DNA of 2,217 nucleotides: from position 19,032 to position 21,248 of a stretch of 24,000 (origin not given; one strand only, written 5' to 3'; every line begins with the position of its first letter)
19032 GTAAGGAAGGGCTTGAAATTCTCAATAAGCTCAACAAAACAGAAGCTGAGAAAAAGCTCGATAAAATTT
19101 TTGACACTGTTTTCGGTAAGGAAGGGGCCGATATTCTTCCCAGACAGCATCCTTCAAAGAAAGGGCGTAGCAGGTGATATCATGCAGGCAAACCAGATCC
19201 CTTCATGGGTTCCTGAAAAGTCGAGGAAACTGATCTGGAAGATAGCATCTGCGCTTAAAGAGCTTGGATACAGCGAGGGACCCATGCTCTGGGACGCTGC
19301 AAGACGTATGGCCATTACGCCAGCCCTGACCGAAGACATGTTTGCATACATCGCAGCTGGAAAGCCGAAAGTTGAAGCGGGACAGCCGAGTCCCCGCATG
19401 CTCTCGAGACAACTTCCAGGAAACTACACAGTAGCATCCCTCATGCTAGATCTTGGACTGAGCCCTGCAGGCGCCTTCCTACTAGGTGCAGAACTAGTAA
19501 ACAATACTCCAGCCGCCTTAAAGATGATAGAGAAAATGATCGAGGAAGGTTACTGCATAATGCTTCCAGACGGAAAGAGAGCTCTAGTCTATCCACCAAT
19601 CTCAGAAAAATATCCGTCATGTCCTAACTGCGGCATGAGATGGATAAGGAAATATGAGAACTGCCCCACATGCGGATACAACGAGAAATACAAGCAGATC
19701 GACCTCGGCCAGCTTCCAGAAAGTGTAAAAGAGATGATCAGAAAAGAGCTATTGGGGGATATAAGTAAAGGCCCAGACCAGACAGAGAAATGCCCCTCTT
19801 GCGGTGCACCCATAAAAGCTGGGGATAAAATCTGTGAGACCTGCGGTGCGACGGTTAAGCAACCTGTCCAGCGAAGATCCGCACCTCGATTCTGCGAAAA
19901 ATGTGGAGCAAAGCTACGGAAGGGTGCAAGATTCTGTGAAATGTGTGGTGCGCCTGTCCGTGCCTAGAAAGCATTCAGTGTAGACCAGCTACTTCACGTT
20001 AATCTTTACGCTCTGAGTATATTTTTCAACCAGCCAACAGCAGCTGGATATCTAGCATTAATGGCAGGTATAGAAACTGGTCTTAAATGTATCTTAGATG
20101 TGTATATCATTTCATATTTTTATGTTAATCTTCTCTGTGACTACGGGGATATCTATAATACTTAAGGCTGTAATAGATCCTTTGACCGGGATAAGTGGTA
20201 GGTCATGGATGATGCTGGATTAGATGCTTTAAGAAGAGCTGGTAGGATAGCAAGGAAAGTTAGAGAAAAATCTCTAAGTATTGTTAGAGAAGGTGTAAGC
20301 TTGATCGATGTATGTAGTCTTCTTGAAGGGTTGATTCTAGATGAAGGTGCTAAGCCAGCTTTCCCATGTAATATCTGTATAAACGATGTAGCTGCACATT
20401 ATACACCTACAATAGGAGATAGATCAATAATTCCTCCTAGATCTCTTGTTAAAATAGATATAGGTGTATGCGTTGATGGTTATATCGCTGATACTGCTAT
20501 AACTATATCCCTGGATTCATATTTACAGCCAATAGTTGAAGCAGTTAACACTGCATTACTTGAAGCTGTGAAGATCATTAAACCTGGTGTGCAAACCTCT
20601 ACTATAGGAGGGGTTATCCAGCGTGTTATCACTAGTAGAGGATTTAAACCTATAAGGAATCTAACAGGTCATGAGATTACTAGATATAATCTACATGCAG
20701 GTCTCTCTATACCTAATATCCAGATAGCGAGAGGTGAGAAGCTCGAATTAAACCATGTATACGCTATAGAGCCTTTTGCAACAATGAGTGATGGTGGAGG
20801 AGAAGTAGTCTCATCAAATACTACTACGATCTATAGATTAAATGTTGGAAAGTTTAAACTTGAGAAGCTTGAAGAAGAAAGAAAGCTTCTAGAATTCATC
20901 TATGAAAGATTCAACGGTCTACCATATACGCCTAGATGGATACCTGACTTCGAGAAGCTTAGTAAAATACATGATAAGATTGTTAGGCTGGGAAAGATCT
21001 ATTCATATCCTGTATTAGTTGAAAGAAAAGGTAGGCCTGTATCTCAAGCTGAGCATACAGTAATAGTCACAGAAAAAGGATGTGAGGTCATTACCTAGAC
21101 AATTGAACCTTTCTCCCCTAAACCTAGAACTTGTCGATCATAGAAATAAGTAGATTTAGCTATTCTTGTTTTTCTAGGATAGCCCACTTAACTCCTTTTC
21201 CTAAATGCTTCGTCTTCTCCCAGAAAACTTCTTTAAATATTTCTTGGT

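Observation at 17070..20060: GC-richer ~3-kb insertion between trpS and map, with an IS relic at its left edge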

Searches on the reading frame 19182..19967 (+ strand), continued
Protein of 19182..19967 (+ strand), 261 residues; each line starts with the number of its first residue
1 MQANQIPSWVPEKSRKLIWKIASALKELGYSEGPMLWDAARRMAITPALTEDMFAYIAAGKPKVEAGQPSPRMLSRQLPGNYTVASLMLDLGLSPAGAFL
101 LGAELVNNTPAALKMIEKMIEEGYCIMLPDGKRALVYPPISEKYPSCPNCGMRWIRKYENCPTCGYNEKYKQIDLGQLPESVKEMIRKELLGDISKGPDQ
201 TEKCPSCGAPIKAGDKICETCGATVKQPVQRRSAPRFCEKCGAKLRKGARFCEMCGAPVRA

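Call 60: find_related_loci(query=A2, collection=metagenome_contigs, flank=8000)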
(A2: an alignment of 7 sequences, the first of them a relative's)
Query A2 (261 aa) in metagenome_contigs; peptide patterns used: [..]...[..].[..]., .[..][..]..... (x = any residue, [..] = any of these).
49 stretches matched a pattern; 8 encode a relative of the query (tblastn E <= 1e-3); 8 distinct loci.
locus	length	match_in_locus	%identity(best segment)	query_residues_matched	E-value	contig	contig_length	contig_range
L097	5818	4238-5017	88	1-260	3e-157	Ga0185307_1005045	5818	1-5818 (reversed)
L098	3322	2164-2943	88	1-260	7e-163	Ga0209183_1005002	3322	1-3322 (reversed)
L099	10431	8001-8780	88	1-260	2e-156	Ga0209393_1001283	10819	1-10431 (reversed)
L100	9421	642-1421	88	1-260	2e-156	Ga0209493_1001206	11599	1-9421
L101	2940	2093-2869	77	1-259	4e-141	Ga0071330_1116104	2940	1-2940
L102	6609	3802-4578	76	1-259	4e-135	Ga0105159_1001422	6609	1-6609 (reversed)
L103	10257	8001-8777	76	1-259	1e-134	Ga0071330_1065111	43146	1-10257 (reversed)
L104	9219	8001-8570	83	1-190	3e-109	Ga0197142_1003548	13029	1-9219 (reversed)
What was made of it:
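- Tried and rejected: The metagenome scan for more contexts returned only the lineages already seen (call 60).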

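Call 70: find_homologous_proteins(query=A4, max_evalue=1e-8)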
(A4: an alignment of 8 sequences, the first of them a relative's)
Query A4 (8 sequences) (261 aa, profile of the alignment): 79 proteins with E <= 1e-8 among 8000 candidates.
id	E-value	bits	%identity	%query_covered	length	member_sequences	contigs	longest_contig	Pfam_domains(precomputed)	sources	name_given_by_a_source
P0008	4.9e-143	493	100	100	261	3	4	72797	PF18912.7,PF13240.12,PF12773.14,PF17032.11,PF13248.12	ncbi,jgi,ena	-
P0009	1.2e-142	492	88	100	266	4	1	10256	PF18912.7,PF13240.12,PF12773.14,PF17032.11,PF13248.12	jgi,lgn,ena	-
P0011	1.4e-141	489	76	99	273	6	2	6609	PF18912.7,PF13240.12,PF12773.14,PF17032.11,PF13248.12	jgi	-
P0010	1.7e-138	478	77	99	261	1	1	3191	PF18912.7,PF13240.12,PF12773.14,PF17032.11,PF24460.2,PF13248.12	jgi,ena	-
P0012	3.3e-136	471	76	99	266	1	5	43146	PF18912.7,PF13240.12,PF16919.12,PF14803.12,PF12773.14,PF17032.11,PF13248.12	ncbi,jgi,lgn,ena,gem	-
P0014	2.0e-124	432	55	98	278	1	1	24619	PF18912.7,PF13240.12,PF12773.14,PF17032.11,PF13248.12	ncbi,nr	ncbi:MAG: zinc ribbon domain-containing protein [Candidatus Verstraetearchaeota archaeon]|nr:zinc ri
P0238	6.6e-111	388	32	92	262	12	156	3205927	PF13240.12,PF12773.14,PF17032.11,PF24460.2,PF13248.12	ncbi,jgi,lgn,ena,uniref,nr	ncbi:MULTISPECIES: zinc ribbon domain-containing protein [Cyanophyceae]|uniref:zinc ribbon domain-co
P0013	2.2e-98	347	84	73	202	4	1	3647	-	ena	-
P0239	2.4e-97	344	33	92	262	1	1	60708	PF18912.7,PF13240.12,PF12773.14,PF17032.11,PF24460.2,PF13248.12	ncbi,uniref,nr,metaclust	ncbi:zinc ribbon domain-containing protein [Picosynechococcus sp. NKBG15041c]|uniref:zinc ribbon dom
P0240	9.3e-75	269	41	97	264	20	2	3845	PF18912.7,PF13240.12,PF12773.14,PF17032.11,PF24460.2,PF13248.12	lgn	-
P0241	5.6e-68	247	41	92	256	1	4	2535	PF18912.7,PF13240.12,PF12773.14,PF17032.11,PF24460.2,PF13248.12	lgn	-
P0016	3.6e-18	84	41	22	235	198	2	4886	PF18912.7,PF13240.12,PF10005.15,PF22747.3,PF17032.11,PF24463.2,PF26408.2,PF23548.2,PF27618.1,PF24460.2,PF13248.12,PF08271.18,PF26788.1,PF16919.12,PF12773.14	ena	-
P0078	1.7e-16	78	29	44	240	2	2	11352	PF18912.7,PF13240.12,PF10005.15,PF16919.12,PF12773.14,PF17032.11,PF13248.12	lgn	-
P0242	2.5e-14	71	25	95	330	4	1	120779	PF18912.7,PF13240.12,PF12773.14,PF17032.11,PF24463.2,PF24460.2,PF13248.12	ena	-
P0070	5.2e-13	67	41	22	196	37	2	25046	PF18912.7,PF13240.12,PF12773.14,PF17032.11,PF24463.2,PF24460.2,PF13248.12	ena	-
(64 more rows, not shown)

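Call 71: find_encoding_contigs(protein=P0242, flank=8000, max_places=2)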
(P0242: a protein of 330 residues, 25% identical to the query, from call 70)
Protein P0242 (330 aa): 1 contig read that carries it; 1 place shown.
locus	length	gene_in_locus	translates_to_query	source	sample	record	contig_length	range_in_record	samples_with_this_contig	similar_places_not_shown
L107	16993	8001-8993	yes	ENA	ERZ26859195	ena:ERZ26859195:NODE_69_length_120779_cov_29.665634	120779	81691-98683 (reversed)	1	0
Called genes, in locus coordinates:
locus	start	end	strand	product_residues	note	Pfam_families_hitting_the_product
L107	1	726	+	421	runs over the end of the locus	-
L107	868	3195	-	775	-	PF07714:PK_Tyr_Ser-Thr (weak), PF00069:Pkinase, PF19789:DUF6273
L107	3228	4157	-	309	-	PF00498:FHA (weak)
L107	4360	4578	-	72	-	-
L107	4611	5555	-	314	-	PF12773:DZR (weak), PF13240:Zn_Ribbon_1, PF13248:Zn_ribbon_3 (weak)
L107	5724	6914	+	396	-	PF13421:Band_7_1, PF01145:Band_7 (weak), PF17032:Zn_ribbon_15 (faint), PF24463:DUF7577 (faint), PF12773:DZR, PF13240:Zn_Ribbon_1, PF13248:Zn_ribbon_3 (weak), PF13240:Zn_Ribbon_1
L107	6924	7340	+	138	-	-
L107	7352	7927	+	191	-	PF13248:Zn_ribbon_3 (weak), PF13240:Zn_Ribbon_1 (weak)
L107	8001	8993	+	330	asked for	PF17032:Zn_ribbon_15 (faint), PF13248:Zn_ribbon_3, PF18912:DZR_2 (faint), PF12773:DZR, PF13240:Zn_Ribbon_1, PF13248:Zn_ribbon_3 (weak), PF12773:DZR, PF13240:Zn_Ribbon_1 (weak), +2 more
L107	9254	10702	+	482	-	PF15283:DUF4595 (faint), PF25023:TEN_YD-shell (weak), PF05593:RHS_repeat (weak)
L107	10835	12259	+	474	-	PF01637:ATPase_2, PF13191:AAA_16 (faint), PF13173:AAA_14 (weak), PF03008:DUF234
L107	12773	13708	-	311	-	PF00498:FHA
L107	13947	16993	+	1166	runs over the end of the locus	-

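Call 72: find_encoding_contigs(protein=P0240, flank=8000, max_places=2)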
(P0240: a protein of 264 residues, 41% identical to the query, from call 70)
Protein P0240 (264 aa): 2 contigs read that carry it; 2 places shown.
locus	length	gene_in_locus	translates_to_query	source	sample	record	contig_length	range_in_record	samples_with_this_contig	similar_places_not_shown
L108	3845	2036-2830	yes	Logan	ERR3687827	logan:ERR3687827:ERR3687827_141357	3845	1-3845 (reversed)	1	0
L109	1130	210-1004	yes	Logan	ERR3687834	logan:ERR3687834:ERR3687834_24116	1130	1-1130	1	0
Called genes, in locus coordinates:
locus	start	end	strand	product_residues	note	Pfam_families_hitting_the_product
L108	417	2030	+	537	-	-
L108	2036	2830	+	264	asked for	PF17032:Zn_ribbon_15 (faint), PF18912:DZR_2 (faint), PF13248:Zn_ribbon_3 (faint), PF24460:DUF7575 (faint), PF12773:DZR, PF13240:Zn_Ribbon_1 (weak)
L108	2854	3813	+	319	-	PF12773:DZR, PF13240:Zn_Ribbon_1 (weak), PF13248:Zn_ribbon_3 (faint), PF13240:Zn_Ribbon_1 (weak)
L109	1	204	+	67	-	?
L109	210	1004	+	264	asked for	PF17032:Zn_ribbon_15 (faint), PF18912:DZR_2 (faint), PF13248:Zn_ribbon_3 (faint), PF24460:DUF7575 (faint), PF12773:DZR, PF13240:Zn_Ribbon_1 (weak)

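Call 83: search_protein_families(library=padloc, proteins=[window:19182-19967:+], max_evalue=1)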
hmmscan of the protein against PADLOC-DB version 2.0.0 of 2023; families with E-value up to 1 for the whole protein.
window:19182-19967:+ (261 aa): 4 families
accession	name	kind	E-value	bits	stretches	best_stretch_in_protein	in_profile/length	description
PDLC01444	Cas10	-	0.043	10.6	1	105-244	185-289/605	CAS-III; effector_LS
PDLC05058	PDC-S64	-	0.077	10.7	1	143-225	206-285/305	-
PDLC00930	Cas12u1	-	0.4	7.4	1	189-226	480-517/533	Cas12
PDLC01721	typeIV_Cas8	-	0.86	7.3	1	192-249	19-72/227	Csf1_0_IV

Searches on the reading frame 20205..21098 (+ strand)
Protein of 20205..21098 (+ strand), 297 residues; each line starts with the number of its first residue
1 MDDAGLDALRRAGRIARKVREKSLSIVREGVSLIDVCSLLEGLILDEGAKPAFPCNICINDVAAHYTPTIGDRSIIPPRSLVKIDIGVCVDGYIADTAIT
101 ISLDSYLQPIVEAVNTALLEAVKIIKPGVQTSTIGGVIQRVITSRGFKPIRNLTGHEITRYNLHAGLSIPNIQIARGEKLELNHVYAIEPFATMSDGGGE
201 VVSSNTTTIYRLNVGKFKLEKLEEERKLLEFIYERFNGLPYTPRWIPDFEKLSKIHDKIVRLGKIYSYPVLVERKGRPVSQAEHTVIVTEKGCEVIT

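Call 9: search_protein_families(library=pfam, proteins=[window:20205-21098:+], max_evalue=0.01)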
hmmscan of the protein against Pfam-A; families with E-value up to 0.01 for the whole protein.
window:20205-21098:+ (297 aa): 1 family
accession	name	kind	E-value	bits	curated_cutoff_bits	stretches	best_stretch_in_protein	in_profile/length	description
PF00557.29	Peptidase_M24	-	1.7e-33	116.6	23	1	8-201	2-198/208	Metallopeptidase family M24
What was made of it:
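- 20205..21098 (+): map (type-2 methionine aminopeptidase), right flank of the insertion. Pfam Peptidase_M24, E 2e-33 (call 9).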
